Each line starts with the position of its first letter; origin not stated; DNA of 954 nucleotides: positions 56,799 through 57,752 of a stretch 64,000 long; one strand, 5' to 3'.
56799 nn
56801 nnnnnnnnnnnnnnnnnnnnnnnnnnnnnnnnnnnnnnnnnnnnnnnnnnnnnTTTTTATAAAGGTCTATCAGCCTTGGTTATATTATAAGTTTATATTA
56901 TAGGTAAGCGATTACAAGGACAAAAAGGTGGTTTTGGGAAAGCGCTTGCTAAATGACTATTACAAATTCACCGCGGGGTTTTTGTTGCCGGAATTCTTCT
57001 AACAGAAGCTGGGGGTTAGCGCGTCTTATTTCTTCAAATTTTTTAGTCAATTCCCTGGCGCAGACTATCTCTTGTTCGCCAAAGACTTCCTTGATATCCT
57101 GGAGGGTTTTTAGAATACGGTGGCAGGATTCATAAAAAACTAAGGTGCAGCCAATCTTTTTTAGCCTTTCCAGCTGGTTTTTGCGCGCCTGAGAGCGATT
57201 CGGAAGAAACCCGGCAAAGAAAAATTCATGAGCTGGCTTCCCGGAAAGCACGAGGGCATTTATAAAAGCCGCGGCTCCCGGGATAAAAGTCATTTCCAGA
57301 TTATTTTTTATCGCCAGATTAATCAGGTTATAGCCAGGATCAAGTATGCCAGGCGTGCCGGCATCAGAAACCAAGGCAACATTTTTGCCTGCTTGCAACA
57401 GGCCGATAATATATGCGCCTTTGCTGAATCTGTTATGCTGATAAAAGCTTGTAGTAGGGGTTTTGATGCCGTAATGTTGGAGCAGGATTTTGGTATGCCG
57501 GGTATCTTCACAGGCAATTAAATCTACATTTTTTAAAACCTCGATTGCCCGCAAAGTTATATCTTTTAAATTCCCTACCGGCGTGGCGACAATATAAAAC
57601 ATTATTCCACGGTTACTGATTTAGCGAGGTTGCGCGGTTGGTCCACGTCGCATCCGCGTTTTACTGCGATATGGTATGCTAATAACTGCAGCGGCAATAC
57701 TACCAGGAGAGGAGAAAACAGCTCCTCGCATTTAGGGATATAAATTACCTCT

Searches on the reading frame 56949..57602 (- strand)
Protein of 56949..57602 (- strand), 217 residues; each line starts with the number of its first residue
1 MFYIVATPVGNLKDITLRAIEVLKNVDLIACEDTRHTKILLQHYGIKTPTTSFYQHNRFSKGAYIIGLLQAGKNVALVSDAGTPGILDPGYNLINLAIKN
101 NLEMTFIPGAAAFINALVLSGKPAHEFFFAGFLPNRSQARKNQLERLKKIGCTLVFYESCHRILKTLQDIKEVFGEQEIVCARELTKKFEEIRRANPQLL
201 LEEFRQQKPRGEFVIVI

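Call 56: search_protein_families(library=pfam, proteins=[window:56949-57602:-], max_evalue=0.0001)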
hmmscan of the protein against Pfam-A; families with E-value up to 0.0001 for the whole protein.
window:56949-57602:- (217 aa): 1 family
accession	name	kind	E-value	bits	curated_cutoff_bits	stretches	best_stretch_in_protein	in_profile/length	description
PF00590.25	TP_methylase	-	2.1e-29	103.4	27.8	1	1-195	1-206/212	Tetrapyrrole (Corrin/Porphyrin) Methylases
